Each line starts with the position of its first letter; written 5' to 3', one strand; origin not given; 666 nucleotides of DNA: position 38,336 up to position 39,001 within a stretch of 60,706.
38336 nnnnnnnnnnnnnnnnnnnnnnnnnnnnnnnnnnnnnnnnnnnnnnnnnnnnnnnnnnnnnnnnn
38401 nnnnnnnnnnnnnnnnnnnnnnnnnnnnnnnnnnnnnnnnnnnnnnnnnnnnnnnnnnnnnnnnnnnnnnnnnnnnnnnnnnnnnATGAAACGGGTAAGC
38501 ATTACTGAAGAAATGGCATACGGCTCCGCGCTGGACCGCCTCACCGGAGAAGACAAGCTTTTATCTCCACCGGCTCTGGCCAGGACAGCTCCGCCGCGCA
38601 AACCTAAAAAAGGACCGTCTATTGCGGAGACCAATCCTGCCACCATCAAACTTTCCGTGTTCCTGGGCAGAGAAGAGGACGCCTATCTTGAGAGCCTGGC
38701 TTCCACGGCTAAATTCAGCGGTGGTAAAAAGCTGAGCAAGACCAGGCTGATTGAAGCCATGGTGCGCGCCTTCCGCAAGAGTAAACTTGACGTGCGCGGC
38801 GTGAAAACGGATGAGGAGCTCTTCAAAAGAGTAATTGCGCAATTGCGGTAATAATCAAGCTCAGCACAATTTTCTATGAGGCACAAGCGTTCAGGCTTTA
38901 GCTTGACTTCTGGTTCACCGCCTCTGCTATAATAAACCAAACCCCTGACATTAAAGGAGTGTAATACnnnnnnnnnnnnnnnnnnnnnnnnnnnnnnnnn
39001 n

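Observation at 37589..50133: Candidate undescribed chromosomal partition system: ParA + RHH adaptor + dispersed 8-bp-register centromere-like arrays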

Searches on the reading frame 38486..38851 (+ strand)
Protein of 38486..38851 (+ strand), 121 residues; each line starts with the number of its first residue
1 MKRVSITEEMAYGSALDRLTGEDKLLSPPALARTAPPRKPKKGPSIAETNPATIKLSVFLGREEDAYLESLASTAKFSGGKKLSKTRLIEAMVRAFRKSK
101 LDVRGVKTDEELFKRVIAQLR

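Call 12: search_protein_families(library=pfam, proteins=[window:38486-38851:+], max_evalue=0.01)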
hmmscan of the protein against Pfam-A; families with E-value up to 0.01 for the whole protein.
window:38486-38851:+ (121 aa): 0 families

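Call 15: find_homologous_proteins(query=window:38486-38848:+)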
Query window:38486-38848:+ (121 aa): 1548 proteins with E <= 0.001 among 1564 candidates; the best 120 are listed.
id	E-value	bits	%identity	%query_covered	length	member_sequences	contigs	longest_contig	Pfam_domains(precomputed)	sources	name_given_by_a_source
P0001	1.8e-68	245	100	100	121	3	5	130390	-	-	-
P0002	6.1e-50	186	82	100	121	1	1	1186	-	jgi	-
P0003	1.1e-42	163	76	100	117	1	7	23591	-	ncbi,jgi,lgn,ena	-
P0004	5.1e-42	160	74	100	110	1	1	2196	-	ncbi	ncbi:MAG: hypothetical protein ACE5KP_08510 [Dehalococcoidales bacterium]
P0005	1.1e-41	159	72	100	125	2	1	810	-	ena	-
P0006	1.2e-41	159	73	100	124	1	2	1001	-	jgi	-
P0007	1.5e-41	159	67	100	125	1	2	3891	-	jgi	-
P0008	1.8e-41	159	75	100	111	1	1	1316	-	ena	-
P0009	1.9e-41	159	75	100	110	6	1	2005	-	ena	-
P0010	1.9e-41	159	71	100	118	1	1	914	-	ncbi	-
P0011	2.1e-41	158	73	100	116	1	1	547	-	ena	-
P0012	2.1e-41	158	66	100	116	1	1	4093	-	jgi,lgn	-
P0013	2.5e-41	158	73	100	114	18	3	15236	-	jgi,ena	-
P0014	3.0e-41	158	73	100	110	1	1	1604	-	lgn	-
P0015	3.2e-41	158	74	100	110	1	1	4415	-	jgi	jgi:hypothetical protein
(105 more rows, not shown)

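Call 17: find_related_loci(query=A1, collection=genome_contigs, flank=10000)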
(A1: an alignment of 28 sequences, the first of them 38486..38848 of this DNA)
Query A1 (121 aa) in genome_contigs; peptide patterns used: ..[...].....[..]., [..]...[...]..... (x = any residue, [..] = any of these).
168 stretches matched a pattern; 122 encode a relative of the query (tblastn E <= 1e-3); the best 80 are kept; 80 distinct loci.
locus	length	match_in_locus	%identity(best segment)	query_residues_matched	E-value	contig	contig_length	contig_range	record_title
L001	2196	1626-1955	74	1-121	7e-52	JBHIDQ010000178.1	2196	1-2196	MAG: Dehalococcoidales bacterium isolate b3.sp3_bin.43 NODE_31604_length_2196_cov_12.712751, whole genome shotgun sequen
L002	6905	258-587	75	1-121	2e-50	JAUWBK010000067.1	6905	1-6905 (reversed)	MAG: Dehalococcoidia bacterium isolate CSMAG_1318 CSMAG_1318_k141_1993834_length_6905_cov_17.1963, whole genome shotgun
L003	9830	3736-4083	76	1-121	1e-49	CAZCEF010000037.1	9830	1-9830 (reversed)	MAG TPA_asm: uncultured Dehalococcoidaceae bacterium isolate binchicken_co124_335 genome assembly, contig: NODE_5011_len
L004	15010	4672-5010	70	1-121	3e-49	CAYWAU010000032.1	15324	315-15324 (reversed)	MAG TPA_asm: uncultured Dehalococcoidaceae bacterium isolate binchicken_co100_127 genome assembly, contig: NODE_6118_len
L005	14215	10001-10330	70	1-121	5e-49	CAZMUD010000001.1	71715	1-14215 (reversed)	MAG TPA_asm: uncultured Dehalococcoidales bacterium isolate binchicken_co196_370 genome assembly, contig: NODE_297_lengt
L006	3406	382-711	72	1-121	4e-48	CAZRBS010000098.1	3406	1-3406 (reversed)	MAG TPA_asm: uncultured Dehalococcoidaceae bacterium isolate SRP141376_co1_241 genome assembly, contig: NODE_42509_lengt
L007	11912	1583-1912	69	1-121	1e-47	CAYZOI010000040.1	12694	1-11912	MAG TPA_asm: uncultured Dehalococcoidaceae bacterium isolate SRP077602_co2_376 genome assembly, contig: NODE_7442_length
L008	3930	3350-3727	71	1-121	1e-47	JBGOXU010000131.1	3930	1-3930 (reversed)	MAG: Dehalococcoidia bacterium isolate OBJ_0618_130150_6 k141_1516275_length_3930_cov_558.0000, whole genome shotgun seq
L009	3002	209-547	70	1-121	1e-47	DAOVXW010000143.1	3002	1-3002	MAG TPA_asm: Dehalococcoidia bacterium isolate CSMAG_1767 CSMAG_1767_k141_4878714_length_3002_cov_7.0000, whole genome s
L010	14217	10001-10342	69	1-121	4e-47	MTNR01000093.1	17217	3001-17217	MAG: Dehalococcoides sp. JdFR-56 JGI24020J35080_1000958, whole genome shotgun sequence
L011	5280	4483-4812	69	1-121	4e-47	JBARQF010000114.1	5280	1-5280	MAG: Dehalococcoidales bacterium isolate MFD13432_ilm_asm_bin21 k127_187215, whole genome shotgun sequence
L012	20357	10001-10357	67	1-121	4e-47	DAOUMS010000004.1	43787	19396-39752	MAG TPA_asm: Dehalococcoidales bacterium isolate W92_256 k127_549186, whole genome shotgun sequence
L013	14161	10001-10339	69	1-121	6e-47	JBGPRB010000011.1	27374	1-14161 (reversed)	MAG: Dehalococcoidia bacterium isolate OBJ1_062018_150_19 k141_1186341_length_27374_cov_10.9078, whole genome shotgun se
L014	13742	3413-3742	72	1-121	6e-47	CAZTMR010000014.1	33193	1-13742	MAG TPA_asm: uncultured Dehalococcoidaceae bacterium isolate SRP141376_co1_379 genome assembly, contig: NODE_3082_length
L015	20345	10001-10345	67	1-121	5e-47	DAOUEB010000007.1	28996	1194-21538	MAG TPA_asm: Dehalococcoidales bacterium isolate N3_157 k131_668901, whole genome shotgun sequence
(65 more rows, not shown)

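Call 28: search_solved_structures(query=A1, max_evalue=10, show_alignments=2)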
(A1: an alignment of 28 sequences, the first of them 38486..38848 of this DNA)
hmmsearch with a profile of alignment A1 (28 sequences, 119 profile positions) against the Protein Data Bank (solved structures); distinct sequences matched with E-value up to 10: 1.
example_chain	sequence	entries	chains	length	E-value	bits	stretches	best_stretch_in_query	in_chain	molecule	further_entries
2l82_A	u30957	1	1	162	6.2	10.6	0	91-118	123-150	DESIGNED PROTEIN OR32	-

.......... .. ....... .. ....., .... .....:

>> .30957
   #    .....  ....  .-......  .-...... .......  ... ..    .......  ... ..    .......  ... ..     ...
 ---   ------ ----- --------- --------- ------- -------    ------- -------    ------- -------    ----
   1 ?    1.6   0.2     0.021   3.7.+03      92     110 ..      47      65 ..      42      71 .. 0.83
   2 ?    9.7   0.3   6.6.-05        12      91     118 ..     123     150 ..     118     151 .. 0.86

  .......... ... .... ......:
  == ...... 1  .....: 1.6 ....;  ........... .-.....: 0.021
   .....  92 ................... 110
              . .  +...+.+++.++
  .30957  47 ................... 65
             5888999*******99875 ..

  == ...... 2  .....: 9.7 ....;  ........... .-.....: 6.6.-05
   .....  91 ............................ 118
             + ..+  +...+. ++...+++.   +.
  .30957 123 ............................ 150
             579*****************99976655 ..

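Call 33: predict_structure(alignment_id=A1)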
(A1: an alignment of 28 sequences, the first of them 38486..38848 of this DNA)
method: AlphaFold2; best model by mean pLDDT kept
length: 121 residues; sequences in the alignment: 28
mean_pLDDT: 55.2   pTM: 0.23
mean pLDDT of the five models: 55.2, 53.8, 53.7, 49.3, 46.9
residues with pLDDT >= 90: 0; 70-90: 11; 50-70: 63; < 50: 47
segments of 3 or more residues with pLDDT < 50: 21-24, 29-35, 40-47, 49-51, 55-61, 63-67, 77-80
pLDDT, mean of each block of 10 residues (from residue 1): 55 56 48 46 47 46 50 50 63 62 69 71 56
secondary structure, 60 per line:
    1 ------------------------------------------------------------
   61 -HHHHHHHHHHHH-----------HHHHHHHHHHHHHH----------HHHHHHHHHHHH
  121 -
elements in order: H62-73 H85-98 H109-120

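Call 35: search_protein_families(library=pfam, alignment_id=A1, max_evalue=10)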
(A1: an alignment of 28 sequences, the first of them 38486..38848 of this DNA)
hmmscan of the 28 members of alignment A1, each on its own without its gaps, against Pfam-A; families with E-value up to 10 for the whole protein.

A. member 1, window:38486-38848:+ (121 aa): 0 families

B. families by the number of members that match (of 28 scanned): 2 families
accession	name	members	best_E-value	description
PF10038.14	DUF2274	1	0.08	Protein of unknown function (DUF2274)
PF18495.6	VbhA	1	0.55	Antitoxin VbhA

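Call 36: search_protein_families(library=ncbifam, proteins=[window:38486-38848:+], max_evalue=1)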
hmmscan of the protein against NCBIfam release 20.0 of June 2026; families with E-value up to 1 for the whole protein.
window:38486-38848:+ (121 aa): 0 families

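Call 42: search_dna_similar(query=window:38486-38848:+, collection=plasmids, mode=protein, max_evalue=1, max_rows=10)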
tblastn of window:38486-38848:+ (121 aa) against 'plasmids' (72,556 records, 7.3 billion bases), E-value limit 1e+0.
No match.

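Call 43: search_dna_similar(query=window:38486-38848:+, collection=phages, mode=protein, max_evalue=1, max_rows=10)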
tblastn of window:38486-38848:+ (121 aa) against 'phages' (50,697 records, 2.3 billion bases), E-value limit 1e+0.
No match.

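Call 44: search_protein_representatives(alignment_id=A1)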
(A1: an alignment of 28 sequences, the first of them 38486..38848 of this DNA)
Query: 28 sequences, 119 profile positions. Proteins with E-value up to 0.001 (for the whole library): 124; up to 1e-10: 16; up to 1e-30: 3. The best 124 are listed.
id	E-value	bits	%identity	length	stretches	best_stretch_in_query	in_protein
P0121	1.0e-50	187.4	-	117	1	1-118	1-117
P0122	2.0e-35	138.0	-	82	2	71-118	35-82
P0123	4.3e-32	127.3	-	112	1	1-91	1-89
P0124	1.7e-28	115.7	-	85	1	1-86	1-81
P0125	7.4e-26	107.2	-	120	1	58-118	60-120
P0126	5.0e-24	101.3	-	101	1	1-82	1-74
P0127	2.4e-22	95.8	-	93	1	1-79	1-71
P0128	2.8e-22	95.6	-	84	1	65-118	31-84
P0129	1.5e-20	90.0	-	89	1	1-73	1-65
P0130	3.1e-13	66.4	-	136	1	71-119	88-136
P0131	4.8e-13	65.8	-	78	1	48-114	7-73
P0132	8.2e-13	65.1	-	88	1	40-118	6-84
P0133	2.0e-11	60.6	-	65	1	1-54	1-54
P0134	4.0e-11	59.6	-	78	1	45-115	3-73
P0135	4.9e-11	59.3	-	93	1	39-119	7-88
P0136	6.4e-11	59.0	-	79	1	43-114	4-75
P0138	1.7e-10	57.6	-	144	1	21-118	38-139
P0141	2.5e-09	53.8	-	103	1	32-118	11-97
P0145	4.1e-08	49.9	-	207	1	54-118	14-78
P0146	7.0e-08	49.2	-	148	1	27-113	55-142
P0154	5.1e-07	46.4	-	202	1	53-114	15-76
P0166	3.2e-06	43.8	-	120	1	21-117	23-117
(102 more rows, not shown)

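Call 45: search_protein_families(library=pfam, proteins=[P0130, P0131, P0132, P0134, P0135, P0138, P0141, P0145, P0146, P0154], max_evalue=1)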
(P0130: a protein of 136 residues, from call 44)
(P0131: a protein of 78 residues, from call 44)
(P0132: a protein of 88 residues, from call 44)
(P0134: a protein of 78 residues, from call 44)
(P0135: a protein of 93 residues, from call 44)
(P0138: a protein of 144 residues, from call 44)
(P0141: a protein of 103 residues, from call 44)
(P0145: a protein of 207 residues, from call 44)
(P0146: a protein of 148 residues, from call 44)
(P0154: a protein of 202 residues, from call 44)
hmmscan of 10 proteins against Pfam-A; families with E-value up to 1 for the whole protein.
P0130 (136 aa): 6 families
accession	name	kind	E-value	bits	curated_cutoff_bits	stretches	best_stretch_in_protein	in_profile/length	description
PF14258.12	DUF4350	-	0.00016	22.5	30.4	1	34-89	27-75/181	Domain of unknown function (DUF4350)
PF06283.17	ThuA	-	0.00031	21.5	33.4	1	38-98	38-97/209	Trehalose utilisation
PF01965.30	DJ-1_PfpI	-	0.011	16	26.6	1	17-101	29-116/165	DJ-1/PfpI family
PF02142.27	MGS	-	0.047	14.3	24.1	1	73-105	7-39/94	MGS-like domain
PF21011.2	CetZ_C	-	0.054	13.4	21.6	1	51-107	110-166/180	Tubulin-like CetZ, C-terminal domain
PF02586.19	SRAP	-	0.1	12.5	27.1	1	64-122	152-209/214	SOS response associated peptidase (SRAP)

P0131 (78 aa): 0 families

P0132 (88 aa): 0 families

P0134 (78 aa): 0 families

P0135 (93 aa): 2 families
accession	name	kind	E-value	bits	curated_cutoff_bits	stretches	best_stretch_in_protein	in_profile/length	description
PF00010.31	HLH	-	0.093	13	20.7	1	45-64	33-52/53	Helix-loop-helix DNA-binding domain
PF24024.1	DUF7336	-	0.24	11.7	25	1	66-88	14-37/60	Domain of unknown function (DUF7336)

P0138 (144 aa): 0 families

P0141 (103 aa): 0 families

P0145 (207 aa): 3 families
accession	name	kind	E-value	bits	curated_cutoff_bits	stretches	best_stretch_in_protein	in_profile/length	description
PF07238.19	PilZ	-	3.2e-11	43.9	22.5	1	82-189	1-101/102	PilZ domain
PF15606.11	Ntox34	-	0.061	13.9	25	1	22-55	22-55/80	Bacterial toxin 34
PF01351.25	RNase_HII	-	0.095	13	25.8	1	4-109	39-140/199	Ribonuclease HII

P0146 (148 aa): 2 families
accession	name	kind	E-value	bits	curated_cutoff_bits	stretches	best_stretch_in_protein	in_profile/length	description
PF19141.5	DUF5824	-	0.038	14.6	25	1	47-106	30-91/127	Family of unknown function (DUF5824)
PF14357.11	DUF4404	-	0.086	13.9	27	1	30-74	29-69/83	Domain of unknown function (DUF4404)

P0154 (202 aa): 2 families
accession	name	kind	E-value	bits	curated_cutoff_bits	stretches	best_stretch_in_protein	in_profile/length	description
PF07238.19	PilZ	-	5.2e-08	33.6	22.5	1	84-186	1-96/102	PilZ domain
PF03983.18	SHD1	-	0.049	13.9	23.7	0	161-185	34-58/67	SLA1 homology domain 1, SHD1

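Call 49: find_encoding_contigs(protein=P0138, flank=4000, max_places=3)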
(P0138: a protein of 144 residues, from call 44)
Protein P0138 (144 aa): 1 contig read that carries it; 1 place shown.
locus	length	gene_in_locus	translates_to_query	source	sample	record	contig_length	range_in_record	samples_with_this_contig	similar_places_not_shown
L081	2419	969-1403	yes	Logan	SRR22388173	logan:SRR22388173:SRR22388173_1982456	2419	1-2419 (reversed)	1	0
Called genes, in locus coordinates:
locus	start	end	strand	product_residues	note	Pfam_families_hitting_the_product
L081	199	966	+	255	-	PF00142:Fer4_NifH, PF01656:CbiA, PF02374:ArsA_ATPase (weak), PF06564:CBP_BcsQ (weak), PF09140:MipZ (weak), PF10609:ParA, PF13614:AAA_31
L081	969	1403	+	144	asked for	-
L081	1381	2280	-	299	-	PF02195:ParB_N, PF17762:HTH_ParB, PF01381:HTH_3 (weak)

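Call 50: find_encoding_contigs(protein=P0166, flank=5000, max_places=3)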
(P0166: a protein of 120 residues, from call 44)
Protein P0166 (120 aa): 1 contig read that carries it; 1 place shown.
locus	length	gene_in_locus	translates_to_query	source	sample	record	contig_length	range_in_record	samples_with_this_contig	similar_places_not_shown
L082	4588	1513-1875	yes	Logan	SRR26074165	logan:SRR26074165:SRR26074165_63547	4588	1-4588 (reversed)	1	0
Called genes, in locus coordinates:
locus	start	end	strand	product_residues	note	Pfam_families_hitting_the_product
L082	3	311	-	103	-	?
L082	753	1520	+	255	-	PF00142:Fer4_NifH (weak), PF01656:CbiA, PF02374:ArsA_ATPase (weak), PF06564:CBP_BcsQ, PF09140:MipZ, PF10609:ParA (weak), PF13614:AAA_31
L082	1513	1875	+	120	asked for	-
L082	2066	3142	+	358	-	-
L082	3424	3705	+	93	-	PF02604:PhdYeFM_antitox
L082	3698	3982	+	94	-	-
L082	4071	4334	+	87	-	PF02604:PhdYeFM_antitox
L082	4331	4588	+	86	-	?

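Call 51: find_encoding_contigs(protein=P0146, flank=5000, max_places=3)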
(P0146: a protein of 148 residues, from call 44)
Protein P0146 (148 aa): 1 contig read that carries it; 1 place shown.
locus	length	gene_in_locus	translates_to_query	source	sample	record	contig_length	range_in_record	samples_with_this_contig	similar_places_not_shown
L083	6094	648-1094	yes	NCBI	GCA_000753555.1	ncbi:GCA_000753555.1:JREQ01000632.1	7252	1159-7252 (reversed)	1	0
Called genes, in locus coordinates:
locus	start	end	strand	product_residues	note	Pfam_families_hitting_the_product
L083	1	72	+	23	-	?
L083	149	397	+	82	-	PF00589:Phage_integrase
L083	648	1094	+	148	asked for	-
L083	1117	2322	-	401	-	PF25973:BSH_CzcB (weak), PF25990:Beta-barrel_YknX, PF26002:Beta-barrel_AprE (faint), PF25975:CzcB_C (weak)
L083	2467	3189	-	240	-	PF00005:ABC_tran, PF02463:SMC_N (faint), PF13304:AAA_21 (faint)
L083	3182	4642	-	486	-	PF12704:MacB_PCD, PF02687:FtsX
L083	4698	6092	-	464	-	PF12704:MacB_PCD, PF02687:FtsX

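Call 52: find_encoding_contigs(protein=P0136, flank=5000, max_places=3)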
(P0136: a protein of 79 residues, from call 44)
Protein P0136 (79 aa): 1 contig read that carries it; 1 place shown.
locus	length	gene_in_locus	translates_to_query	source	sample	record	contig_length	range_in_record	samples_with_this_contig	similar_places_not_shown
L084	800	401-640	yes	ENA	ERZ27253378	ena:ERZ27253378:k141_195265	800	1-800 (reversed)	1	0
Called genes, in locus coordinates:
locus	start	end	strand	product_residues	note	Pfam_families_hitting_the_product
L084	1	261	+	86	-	?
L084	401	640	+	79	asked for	-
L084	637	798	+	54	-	?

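Call 55: predict_structure(alignment_id=A2)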
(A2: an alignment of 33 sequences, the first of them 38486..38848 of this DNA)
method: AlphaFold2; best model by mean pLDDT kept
length: 121 residues; sequences in the alignment: 33
mean_pLDDT: 82.3   pTM: 0.52
mean pLDDT of the five models: 82.3, 79.7, 79.7, 79.7, 78.6
residues with pLDDT >= 90: 62; 70-90: 27; 50-70: 31; < 50: 1
segments of 3 or more residues with pLDDT < 50: none
pLDDT, mean of each block of 10 residues (from residue 1): 55 61 65 72 77 85 97 97 95 92 96 94 89
secondary structure, 60 per line:
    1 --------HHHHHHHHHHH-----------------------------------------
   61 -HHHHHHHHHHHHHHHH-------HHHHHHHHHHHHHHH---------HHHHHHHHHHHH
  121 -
elements in order: H9-19 H62-77 H85-99 H109-120
